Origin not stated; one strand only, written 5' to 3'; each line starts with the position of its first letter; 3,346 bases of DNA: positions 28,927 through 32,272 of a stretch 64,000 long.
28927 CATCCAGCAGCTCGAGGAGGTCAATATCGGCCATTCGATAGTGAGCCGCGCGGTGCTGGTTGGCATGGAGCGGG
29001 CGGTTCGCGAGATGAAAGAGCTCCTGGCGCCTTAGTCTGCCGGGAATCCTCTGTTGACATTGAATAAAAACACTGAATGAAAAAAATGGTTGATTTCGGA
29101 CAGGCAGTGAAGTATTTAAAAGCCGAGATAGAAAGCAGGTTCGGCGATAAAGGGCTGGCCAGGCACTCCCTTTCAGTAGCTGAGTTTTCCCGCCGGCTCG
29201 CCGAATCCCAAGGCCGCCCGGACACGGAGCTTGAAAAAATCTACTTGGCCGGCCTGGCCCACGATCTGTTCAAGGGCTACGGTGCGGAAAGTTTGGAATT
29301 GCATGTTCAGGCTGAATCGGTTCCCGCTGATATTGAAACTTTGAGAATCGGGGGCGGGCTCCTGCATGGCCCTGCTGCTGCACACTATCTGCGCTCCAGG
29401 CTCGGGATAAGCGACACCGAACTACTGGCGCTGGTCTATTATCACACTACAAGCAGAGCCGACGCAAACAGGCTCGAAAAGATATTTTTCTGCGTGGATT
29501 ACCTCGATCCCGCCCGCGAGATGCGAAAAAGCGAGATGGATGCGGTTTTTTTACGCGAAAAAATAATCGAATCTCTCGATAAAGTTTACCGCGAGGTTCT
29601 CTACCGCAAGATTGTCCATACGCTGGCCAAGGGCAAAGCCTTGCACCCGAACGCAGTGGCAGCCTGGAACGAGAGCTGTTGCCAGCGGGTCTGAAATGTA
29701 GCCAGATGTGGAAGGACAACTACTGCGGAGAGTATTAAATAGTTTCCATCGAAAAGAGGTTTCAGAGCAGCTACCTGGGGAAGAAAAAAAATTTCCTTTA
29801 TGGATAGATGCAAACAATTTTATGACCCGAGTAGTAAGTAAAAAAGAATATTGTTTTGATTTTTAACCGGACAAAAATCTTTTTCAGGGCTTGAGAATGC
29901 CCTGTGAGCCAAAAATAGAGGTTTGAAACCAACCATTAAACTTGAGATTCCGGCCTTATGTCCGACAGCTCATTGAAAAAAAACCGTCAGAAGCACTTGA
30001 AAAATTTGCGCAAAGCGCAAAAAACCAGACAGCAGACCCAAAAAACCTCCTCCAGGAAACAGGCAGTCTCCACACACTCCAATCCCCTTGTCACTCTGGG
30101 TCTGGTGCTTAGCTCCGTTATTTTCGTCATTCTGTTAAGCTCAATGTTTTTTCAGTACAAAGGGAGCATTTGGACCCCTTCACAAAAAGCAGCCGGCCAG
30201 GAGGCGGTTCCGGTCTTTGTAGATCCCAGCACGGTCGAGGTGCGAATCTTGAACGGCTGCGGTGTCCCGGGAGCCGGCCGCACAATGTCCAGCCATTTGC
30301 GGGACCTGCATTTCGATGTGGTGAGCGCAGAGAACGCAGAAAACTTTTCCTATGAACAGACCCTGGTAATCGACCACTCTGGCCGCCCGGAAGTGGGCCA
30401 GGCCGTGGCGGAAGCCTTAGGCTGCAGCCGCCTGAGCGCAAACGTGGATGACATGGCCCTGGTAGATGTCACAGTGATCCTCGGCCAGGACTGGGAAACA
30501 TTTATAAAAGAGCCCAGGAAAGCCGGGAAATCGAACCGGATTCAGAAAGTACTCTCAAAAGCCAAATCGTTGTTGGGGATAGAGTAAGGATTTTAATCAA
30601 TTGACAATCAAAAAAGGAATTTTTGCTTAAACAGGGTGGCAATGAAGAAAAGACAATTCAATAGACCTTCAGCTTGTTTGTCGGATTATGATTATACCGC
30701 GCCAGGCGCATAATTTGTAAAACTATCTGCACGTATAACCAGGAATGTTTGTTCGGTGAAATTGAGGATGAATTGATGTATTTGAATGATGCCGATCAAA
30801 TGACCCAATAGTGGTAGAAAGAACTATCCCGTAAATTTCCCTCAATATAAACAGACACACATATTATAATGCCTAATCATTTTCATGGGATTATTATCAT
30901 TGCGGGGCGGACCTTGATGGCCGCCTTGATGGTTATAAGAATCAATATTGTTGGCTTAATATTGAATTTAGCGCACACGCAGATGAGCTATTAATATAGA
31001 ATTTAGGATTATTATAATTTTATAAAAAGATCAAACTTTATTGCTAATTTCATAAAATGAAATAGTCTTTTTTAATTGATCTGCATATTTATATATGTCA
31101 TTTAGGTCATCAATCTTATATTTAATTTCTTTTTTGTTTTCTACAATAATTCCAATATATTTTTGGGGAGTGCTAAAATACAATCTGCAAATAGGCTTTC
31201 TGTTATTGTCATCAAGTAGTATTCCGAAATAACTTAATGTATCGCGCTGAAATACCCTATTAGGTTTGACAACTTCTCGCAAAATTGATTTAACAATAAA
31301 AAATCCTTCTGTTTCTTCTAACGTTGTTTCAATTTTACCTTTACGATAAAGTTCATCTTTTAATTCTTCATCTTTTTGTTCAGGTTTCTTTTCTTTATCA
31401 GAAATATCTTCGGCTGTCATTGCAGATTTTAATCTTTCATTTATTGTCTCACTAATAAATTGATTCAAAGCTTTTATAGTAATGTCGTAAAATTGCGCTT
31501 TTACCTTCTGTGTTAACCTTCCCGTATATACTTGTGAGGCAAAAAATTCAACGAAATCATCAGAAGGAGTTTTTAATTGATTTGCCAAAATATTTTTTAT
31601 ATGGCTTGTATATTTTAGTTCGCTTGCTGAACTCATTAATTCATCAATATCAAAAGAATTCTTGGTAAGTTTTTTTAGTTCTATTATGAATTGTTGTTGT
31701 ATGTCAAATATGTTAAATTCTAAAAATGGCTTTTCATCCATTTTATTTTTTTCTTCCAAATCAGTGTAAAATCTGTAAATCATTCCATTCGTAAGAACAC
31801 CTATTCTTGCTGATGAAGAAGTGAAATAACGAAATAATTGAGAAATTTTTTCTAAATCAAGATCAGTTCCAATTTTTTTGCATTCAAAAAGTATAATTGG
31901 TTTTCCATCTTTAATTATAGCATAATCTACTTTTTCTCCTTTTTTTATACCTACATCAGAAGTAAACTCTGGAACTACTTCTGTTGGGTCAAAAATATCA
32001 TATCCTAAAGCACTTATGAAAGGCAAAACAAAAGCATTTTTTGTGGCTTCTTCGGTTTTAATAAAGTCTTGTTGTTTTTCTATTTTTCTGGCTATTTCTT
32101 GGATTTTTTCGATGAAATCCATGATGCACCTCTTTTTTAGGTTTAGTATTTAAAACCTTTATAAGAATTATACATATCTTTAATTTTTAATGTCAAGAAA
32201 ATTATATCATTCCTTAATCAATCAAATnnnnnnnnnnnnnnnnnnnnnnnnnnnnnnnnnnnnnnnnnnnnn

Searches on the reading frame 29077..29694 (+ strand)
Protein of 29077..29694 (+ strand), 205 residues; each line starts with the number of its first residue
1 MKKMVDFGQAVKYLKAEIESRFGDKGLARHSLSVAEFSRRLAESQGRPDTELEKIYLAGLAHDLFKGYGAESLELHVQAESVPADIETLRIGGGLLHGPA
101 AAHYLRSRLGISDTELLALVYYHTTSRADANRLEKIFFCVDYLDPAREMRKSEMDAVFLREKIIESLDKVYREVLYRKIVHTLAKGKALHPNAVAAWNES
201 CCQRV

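Call 9: search_protein_families(library=pfam, proteins=[window:29077-29694:+])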
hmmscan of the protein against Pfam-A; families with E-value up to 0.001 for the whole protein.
window:29077-29694:+ (205 aa): 2 families
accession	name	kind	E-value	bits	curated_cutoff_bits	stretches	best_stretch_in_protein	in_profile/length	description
PF01966.28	HD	-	4.1e-10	40.4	22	1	28-145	2-115/116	HD domain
PF08668.18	HDOD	-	6.6e-05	22.9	22.9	1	18-64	86-130/196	HDOD domain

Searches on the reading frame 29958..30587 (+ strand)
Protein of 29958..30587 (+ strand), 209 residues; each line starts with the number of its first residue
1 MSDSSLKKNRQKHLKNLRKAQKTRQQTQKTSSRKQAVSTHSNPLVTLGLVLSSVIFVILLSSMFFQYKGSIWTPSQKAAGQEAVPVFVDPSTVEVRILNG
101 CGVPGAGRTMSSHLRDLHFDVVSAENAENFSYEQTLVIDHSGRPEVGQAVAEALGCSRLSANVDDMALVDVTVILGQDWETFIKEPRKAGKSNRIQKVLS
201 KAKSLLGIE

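Call 9: search_protein_families(library=pfam, proteins=[window:29958-30587:+])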
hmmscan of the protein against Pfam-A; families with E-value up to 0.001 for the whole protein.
window:29958-30587:+ (209 aa): 1 family
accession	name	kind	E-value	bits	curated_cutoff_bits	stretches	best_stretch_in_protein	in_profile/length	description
PF13399.11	LytR_C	-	9.3e-16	59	22.2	1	92-179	1-86/86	LytR cell envelope-related transcriptional attenuator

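Call 45: find_encoding_contigs(protein=window:29958-30587:+, flank=2500, max_places=8)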
Protein window:29958-30587:+ (209 aa): 9 contigs read that carry it; 5 places shown.
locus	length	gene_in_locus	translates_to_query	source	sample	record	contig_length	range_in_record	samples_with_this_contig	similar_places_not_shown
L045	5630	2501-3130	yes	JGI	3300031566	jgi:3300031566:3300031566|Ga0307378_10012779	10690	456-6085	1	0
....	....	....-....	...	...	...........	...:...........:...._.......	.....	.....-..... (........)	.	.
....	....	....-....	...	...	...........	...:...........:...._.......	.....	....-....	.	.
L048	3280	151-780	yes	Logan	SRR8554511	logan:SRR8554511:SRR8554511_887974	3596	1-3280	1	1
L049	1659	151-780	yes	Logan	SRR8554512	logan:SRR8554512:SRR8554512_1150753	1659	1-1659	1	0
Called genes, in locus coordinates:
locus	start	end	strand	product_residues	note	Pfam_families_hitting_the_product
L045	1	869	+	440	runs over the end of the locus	?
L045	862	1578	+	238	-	PF03740:PdxJ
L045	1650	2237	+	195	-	PF01966:HD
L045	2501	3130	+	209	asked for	PF13399:LytR_C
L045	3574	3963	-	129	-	-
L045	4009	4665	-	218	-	PF04313:HSDR_N, PF13588:HSDR_N_2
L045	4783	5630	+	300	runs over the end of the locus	PF00294:PfkB, PF08543:Phos_pyr_kin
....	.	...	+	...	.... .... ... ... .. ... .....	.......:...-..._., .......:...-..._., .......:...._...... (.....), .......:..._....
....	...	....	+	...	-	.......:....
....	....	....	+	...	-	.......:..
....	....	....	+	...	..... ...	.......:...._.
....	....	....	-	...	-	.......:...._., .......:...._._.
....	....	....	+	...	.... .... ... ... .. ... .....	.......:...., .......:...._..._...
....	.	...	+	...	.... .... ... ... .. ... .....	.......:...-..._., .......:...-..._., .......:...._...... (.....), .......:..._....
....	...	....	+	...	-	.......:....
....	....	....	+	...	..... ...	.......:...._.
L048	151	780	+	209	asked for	PF13399:LytR_C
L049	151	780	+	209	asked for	PF13399:LytR_C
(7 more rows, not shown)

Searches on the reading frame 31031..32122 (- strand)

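Call 74: search_protein_families(library=pfam, proteins=[window:31031-32122:-], max_evalue=0.01)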
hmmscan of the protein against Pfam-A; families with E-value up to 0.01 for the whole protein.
window:31031-32122:- (363 aa): 2 families
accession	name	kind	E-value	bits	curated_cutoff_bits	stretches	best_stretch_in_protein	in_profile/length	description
PF04313.20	HSDR_N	-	6.6e-15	55.9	25.1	2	60-127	123-198/198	Type I restriction enzyme R protein N terminus (HSDR_N)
PF13588.12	HSDR_N_2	-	2.1e-09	37.9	25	1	24-126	2-101/110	Type I restriction enzyme R protein N terminus (HSDR_N)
